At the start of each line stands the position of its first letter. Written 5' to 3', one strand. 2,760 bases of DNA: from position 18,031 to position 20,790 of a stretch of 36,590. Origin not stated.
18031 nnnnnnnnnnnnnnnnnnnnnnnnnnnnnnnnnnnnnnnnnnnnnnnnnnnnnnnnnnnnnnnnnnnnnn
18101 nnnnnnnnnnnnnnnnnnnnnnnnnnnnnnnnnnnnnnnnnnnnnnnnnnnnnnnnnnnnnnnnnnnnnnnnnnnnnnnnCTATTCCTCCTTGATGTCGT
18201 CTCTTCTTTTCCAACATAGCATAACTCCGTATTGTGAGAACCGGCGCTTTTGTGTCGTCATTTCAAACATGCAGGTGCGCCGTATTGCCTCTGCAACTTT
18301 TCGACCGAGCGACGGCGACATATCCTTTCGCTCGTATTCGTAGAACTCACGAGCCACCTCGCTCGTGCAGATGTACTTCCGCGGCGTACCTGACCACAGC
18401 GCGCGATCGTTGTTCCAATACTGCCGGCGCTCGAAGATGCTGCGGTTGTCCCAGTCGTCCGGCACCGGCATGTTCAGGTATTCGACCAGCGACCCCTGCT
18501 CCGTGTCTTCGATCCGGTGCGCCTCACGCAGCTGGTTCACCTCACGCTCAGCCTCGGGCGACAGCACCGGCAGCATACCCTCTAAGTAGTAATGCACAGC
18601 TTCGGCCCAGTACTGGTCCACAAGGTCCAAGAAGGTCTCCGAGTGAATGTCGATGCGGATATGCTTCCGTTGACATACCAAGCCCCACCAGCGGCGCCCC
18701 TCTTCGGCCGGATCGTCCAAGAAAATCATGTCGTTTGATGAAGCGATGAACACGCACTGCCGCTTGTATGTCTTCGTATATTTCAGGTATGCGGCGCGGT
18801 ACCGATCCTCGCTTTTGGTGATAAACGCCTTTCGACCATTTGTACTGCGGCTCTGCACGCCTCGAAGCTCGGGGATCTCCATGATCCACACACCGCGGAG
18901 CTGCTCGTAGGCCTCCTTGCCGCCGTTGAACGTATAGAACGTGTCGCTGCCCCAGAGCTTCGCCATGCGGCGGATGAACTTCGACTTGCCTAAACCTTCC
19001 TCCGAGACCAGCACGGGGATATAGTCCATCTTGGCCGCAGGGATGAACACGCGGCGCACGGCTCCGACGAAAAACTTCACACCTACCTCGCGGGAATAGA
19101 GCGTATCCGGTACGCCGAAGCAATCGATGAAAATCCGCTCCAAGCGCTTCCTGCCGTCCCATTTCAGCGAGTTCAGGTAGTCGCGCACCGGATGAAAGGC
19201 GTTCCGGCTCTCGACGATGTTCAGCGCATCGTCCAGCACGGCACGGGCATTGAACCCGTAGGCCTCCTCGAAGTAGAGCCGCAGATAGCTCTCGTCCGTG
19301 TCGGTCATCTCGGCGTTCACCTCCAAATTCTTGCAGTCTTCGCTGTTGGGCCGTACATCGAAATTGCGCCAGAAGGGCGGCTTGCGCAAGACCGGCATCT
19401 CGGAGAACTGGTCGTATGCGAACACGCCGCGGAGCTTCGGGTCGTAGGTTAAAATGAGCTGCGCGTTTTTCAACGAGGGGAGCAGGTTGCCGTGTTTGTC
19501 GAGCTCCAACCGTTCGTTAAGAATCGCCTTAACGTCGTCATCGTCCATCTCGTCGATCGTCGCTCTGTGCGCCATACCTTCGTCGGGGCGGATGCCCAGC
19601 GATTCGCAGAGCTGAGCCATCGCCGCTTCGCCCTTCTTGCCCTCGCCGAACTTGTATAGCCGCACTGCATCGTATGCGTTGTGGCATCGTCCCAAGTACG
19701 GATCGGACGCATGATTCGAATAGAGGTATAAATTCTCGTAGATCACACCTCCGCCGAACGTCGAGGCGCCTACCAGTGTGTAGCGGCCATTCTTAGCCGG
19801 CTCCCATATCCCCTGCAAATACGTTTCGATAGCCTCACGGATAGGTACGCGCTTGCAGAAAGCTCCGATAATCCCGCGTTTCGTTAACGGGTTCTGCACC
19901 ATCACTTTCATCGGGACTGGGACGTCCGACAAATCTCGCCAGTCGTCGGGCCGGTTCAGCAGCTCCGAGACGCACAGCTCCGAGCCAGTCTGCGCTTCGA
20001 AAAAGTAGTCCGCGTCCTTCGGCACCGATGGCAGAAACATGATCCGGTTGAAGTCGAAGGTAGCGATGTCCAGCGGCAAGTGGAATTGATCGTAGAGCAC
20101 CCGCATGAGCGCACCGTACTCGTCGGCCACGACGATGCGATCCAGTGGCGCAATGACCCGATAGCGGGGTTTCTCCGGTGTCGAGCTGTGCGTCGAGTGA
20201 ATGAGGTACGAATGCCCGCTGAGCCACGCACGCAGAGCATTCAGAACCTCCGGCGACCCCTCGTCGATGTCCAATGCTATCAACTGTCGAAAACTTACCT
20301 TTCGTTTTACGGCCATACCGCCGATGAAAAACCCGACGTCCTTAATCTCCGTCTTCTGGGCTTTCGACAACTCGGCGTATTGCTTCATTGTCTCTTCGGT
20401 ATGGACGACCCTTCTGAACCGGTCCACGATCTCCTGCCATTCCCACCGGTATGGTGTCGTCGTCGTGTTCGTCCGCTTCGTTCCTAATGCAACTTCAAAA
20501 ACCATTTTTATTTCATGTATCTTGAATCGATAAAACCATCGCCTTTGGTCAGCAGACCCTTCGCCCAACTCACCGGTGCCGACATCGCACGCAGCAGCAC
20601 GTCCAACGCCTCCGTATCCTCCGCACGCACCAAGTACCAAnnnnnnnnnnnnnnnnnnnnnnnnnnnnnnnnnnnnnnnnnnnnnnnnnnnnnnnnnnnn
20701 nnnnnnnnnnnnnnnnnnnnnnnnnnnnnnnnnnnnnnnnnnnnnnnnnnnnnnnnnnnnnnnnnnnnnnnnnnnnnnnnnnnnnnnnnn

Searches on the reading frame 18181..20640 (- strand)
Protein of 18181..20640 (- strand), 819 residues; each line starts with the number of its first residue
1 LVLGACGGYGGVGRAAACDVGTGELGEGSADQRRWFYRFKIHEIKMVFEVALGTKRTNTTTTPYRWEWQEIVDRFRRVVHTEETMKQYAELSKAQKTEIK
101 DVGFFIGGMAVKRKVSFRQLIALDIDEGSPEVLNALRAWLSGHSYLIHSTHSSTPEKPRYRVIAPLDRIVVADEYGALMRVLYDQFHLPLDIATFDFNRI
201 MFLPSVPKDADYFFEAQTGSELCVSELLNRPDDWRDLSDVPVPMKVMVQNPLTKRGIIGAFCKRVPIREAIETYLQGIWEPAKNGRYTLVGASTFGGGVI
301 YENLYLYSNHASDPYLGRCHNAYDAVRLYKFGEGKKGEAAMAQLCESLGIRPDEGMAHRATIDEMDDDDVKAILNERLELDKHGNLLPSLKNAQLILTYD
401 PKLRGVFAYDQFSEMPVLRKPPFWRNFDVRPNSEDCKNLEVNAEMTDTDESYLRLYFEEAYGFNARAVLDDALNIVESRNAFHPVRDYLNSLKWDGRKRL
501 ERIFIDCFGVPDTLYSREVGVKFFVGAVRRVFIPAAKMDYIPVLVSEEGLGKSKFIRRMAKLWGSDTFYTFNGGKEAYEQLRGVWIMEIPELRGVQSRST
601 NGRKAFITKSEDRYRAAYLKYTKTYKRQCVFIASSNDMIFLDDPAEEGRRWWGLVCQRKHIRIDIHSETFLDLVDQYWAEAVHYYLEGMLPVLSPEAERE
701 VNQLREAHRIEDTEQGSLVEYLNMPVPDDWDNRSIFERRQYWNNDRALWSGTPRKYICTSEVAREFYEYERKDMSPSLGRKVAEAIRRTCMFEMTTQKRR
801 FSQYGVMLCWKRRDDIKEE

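Call 10: search_protein_families(library=phrogs, proteins=[window:18181-20640:-], max_evalue=0.001)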
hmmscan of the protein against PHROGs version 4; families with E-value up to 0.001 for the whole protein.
window:18181-20640:- (819 aa): 10 families
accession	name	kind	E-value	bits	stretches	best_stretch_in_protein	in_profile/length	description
phrog_256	-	DNA, RNA and nucleotide metabolism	1.7e-195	653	1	47-813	5-795/798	DNA helicase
phrog_1313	-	DNA, RNA and nucleotide metabolism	1.6e-101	342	1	375-801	139-544/568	DNA helicase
phrog_9765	-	DNA, RNA and nucleotide metabolism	2.1e-72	245.4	1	48-335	19-323/939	DNA primase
phrog_15962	-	DNA, RNA and nucleotide metabolism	7.9e-36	124.6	1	357-729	375-741/835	DNA primase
phrog_2249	-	DNA, RNA and nucleotide metabolism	3.8e-28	99.6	1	470-749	465-737/802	DNA primase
phrog_16593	-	DNA, RNA and nucleotide metabolism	5.2e-27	95.5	1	466-688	485-704/823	DNA primase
phrog_36873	-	DNA, RNA and nucleotide metabolism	3.5e-17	62.4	1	436-722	443-724/1082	DNA helicase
phrog_3228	-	DNA, RNA and nucleotide metabolism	9.1e-10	38.5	1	65-230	29-201/766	replicative helicase-primase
phrog_4630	-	DNA, RNA and nucleotide metabolism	3.4e-09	36.9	1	493-655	195-364/581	DNA primase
phrog_2135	-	DNA, RNA and nucleotide metabolism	0.00012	21.5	1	119-198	519-598/713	DNA primase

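Call 26: search_protein_families(library=pfam, proteins=[window:18181-20640:-], max_evalue=0.001)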
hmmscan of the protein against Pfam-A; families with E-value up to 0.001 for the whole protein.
window:18181-20640:- (819 aa): 2 families
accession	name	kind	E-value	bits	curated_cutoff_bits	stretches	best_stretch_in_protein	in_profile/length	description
PF05272.17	VapE-like_dom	-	4e-60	203.4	25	1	489-709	1-216/217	Virulence-associated protein E-like domain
PF19263.5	DUF5906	-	6e-05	24.1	27.6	1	544-644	1-109/114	Family of unknown function (DUF5906)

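Call 36: search_protein_families(library=ncbifam, proteins=[window:18181-20640:-], max_evalue=0.01)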
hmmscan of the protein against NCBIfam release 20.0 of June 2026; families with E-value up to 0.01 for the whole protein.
window:18181-20640:- (819 aa): 0 families

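Call 63: search_solved_structures(query=window:18181-20640:-, max_evalue=1)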
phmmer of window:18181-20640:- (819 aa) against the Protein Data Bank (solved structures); distinct sequences matched with E-value up to 1: 7.
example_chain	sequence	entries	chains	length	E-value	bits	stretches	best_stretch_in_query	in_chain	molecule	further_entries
7pds_A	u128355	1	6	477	4.8e-53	183.5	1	389-739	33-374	Similar to D. nodosus vapE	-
2zoc_A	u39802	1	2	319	0.16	13.1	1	655-741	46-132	Annexin A4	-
9ga6_A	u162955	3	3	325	0.17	13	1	655-741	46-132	Annexin A4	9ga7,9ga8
8vwr_A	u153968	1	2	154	0.36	11.9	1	131-201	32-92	Acyl dehydratase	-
1ann_A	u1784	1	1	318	0.47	11.5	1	655-730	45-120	ANNEXIN IV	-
1i4a_A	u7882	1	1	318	0.47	11.5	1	655-730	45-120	ANNEXIN IV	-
9d80_A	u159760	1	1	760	0.78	10.8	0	193-334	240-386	Portal protein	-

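Call 72: search_solved_structures(query=window:18181-20505:-, max_evalue=0.001, show_alignments=1)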
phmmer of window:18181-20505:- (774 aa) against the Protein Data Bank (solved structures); distinct sequences matched with E-value up to 0.001: 1.
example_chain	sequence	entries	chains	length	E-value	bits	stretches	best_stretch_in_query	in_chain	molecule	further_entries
7pds_A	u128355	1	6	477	4.4e-53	183.7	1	344-694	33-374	Similar to D. nodosus vapE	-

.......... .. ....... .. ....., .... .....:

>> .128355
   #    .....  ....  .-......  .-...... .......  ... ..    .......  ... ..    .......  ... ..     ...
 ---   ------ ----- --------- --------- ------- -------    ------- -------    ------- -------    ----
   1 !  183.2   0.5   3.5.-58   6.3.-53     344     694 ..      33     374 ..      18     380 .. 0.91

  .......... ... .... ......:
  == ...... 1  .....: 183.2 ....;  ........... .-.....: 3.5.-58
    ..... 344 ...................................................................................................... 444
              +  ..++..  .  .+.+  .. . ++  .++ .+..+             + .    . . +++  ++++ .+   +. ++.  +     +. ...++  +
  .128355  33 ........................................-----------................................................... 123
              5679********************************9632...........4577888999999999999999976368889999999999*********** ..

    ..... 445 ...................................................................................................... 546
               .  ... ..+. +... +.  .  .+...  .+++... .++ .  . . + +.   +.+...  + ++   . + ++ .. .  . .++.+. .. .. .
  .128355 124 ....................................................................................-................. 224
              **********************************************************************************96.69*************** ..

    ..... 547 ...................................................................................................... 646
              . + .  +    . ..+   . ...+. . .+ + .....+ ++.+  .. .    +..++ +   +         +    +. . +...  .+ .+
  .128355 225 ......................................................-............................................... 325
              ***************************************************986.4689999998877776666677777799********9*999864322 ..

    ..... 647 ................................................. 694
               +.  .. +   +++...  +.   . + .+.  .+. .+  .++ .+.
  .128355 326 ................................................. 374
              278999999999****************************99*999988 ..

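Call 74: find_homologous_proteins(query=window:18181-20505:-, max_evalue=1e-30)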
Query window:18181-20505:- (774 aa): 182 proteins with E <= 1e-30 among 8000 candidates; the best 120 are listed.
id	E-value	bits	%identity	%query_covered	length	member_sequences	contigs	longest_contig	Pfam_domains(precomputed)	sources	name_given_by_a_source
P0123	0.0e+0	1782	98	100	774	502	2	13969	PF05272.18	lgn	-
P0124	0.0e+0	1343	72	99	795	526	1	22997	PF19263.6,PF05272.18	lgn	-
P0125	0.0e+0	1341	72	100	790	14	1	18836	PF05272.18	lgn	-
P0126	0.0e+0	1339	71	100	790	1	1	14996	PF05272.18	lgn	-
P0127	0.0e+0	1335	71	100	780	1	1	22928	PF05272.18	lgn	-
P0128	0.0e+0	1334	71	100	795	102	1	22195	PF19263.6,PF05272.18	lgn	-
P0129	0.0e+0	1334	72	99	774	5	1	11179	PF19263.6,PF05272.18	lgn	-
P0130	0.0e+0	1333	71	100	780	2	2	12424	PF05272.18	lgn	-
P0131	0.0e+0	1321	70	100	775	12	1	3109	PF05272.18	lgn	-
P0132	0.0e+0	1320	70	100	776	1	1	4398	PF05272.18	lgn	-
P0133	0.0e+0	1320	70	100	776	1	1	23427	PF05272.18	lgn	-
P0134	0.0e+0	1317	71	99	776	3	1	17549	PF05272.18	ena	-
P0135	0.0e+0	1315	71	100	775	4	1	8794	PF05272.18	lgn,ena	-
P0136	0.0e+0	1309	71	100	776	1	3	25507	PF05272.18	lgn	-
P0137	0.0e+0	1309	71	99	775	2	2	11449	PF05272.18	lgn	-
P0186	4.3e-133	463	34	98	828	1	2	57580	PF05272.18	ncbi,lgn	-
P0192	7.4e-131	456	35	99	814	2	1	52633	PF19263.6,PF05272.18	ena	-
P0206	8.2e-118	413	34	93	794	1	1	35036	PF19263.6,PF05272.18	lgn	-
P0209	1.1e-116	409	34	93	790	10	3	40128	PF19263.6,PF05272.18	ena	-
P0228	3.3e-109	384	34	92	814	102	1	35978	PF19263.6,PF05272.18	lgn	-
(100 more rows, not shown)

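Call 107: find_encoding_contigs(protein=P0228, flank=10000, max_places=2)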
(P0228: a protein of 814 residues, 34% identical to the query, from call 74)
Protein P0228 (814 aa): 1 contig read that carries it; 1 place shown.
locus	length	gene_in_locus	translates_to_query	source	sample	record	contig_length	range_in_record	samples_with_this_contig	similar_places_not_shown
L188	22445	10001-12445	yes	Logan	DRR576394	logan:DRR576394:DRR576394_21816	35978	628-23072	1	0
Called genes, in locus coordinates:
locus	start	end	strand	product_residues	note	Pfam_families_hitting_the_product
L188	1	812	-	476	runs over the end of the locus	PF00239:Resolvase, PF07508:Recombinase, PF13408:Zn_ribbon_recom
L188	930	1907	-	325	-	PF07751:Abi_2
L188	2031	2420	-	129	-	-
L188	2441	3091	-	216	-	PF12844:HTH_19 (weak), PF13560:HTH_31, PF01381:HTH_3, PF13443:HTH_26, PF00717:Peptidase_S24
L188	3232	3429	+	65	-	PF05339:DUF739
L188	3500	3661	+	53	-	-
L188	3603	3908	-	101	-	-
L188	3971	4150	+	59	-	-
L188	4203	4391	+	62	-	-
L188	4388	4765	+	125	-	-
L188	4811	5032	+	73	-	-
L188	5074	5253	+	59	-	-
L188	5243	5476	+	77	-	-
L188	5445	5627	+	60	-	-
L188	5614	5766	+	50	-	-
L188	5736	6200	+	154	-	-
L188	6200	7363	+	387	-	PF10926:DUF2800, PF12705:PDDEXK_1 (weak)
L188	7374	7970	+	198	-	PF10991:Enc34_ssDNA-bd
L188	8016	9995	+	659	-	PF00476:DNA_pol_A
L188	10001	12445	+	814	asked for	PF05272:VapE-like_dom, PF19263:DUF5906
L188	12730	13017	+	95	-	-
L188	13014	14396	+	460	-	PF00176:SNF2-rel_dom, PF00270:DEAD (weak), PF04851:ResIII, PF00271:Helicase_C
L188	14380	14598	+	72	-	-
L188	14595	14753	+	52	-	-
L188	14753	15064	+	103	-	PF03819:MazG (weak)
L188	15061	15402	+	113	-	-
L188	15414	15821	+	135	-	-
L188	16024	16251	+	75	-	PF07927:HicA_toxin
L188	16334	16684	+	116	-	PF05534:HicB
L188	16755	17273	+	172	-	PF03592:Terminase_2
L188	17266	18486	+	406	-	PF03237:Terminase_6N (weak), PF04466:Terminase_3 (weak)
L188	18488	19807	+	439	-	PF05133:SPP1_portal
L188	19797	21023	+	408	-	PF04233:Phage_Mu_F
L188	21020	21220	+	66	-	-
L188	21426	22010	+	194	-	PF14265:DUF4355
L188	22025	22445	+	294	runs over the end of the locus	-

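Call 108: find_encoding_contigs(protein=P0209, flank=10000, max_places=2)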
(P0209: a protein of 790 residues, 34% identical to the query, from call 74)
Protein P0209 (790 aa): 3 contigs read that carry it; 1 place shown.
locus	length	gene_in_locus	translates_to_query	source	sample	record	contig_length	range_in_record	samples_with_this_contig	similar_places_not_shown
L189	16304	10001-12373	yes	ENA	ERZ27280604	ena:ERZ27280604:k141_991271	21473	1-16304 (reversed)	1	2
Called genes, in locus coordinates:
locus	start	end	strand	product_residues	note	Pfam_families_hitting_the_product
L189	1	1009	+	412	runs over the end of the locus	-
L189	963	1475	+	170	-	PF02839:CBM_5_12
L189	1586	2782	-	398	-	PF13102:Phage_int_SAM_5 (weak), PF00589:Phage_integrase (weak)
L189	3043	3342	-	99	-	-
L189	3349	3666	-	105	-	PF01381:HTH_3 (weak)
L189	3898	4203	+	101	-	-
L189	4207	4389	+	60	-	-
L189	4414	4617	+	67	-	-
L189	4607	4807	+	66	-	-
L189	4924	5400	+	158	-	-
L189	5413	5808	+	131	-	-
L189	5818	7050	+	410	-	PF10926:DUF2800, PF12705:PDDEXK_1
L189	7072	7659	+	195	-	PF10991:Enc34_ssDNA-bd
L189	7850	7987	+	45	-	-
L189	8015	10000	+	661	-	PF00476:DNA_pol_A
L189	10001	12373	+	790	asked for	PF05272:VapE-like_dom, PF19263:DUF5906 (weak)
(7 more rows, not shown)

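Call 110: find_encoding_contigs(protein=P0206, flank=3000, max_places=1)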
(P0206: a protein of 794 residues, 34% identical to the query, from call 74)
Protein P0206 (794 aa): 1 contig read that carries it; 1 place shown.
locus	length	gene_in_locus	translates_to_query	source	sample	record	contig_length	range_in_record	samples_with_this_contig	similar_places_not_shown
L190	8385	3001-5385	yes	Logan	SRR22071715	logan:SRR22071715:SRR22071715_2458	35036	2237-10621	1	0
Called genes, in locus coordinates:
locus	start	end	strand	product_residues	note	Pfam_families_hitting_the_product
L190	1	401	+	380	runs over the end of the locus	PF10926:DUF2800, PF12705:PDDEXK_1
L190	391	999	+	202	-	PF10991:Enc34_ssDNA-bd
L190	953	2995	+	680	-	PF00476:DNA_pol_A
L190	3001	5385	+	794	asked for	PF05272:VapE-like_dom, PF19263:DUF5906 (weak)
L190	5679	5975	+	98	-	-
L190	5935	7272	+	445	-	PF00176:SNF2-rel_dom, PF00270:DEAD (weak), PF04851:ResIII (weak)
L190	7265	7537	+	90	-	-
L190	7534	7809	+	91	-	PF07659:DUF1599 (weak)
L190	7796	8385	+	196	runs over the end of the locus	-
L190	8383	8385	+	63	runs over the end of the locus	-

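Call 111: find_encoding_contigs(protein=P0192, flank=3000, max_places=1)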
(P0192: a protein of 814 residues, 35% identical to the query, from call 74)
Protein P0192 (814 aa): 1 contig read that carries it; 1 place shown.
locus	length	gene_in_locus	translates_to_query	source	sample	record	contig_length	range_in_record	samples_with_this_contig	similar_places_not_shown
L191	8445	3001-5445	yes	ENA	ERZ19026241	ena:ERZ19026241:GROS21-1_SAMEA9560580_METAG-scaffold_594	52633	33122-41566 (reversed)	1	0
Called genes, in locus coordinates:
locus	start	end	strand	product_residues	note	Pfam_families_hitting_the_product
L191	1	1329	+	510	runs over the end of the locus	PF00145:DNA_methylase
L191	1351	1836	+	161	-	-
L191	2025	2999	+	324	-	PF00078:RVT_1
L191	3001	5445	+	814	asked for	PF05272:VapE-like_dom, PF19263:DUF5906 (weak)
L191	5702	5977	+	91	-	-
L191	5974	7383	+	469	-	PF00176:SNF2-rel_dom, PF00270:DEAD (weak)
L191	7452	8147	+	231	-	-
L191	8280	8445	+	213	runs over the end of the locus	-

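Call 112: find_encoding_contigs(protein=P0186, flank=3000, max_places=1)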
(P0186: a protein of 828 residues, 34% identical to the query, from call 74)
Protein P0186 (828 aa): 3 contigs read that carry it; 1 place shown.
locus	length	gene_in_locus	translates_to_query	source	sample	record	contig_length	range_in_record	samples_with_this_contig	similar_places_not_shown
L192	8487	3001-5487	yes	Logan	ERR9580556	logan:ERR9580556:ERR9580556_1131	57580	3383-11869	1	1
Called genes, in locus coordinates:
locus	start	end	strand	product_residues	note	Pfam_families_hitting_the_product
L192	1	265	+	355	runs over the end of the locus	PF17293:Arm-DNA-bind_5, PF13102:Phage_int_SAM_5, PF00589:Phage_integrase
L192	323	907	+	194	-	-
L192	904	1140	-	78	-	-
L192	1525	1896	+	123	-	-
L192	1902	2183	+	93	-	-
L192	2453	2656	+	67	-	PF12728:HTH_17 (weak)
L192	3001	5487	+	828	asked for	PF05272:VapE-like_dom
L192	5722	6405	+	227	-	-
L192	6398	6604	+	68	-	-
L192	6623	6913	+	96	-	-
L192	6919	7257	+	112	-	-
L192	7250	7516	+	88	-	-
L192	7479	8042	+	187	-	-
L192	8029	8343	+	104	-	-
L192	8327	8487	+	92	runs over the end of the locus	-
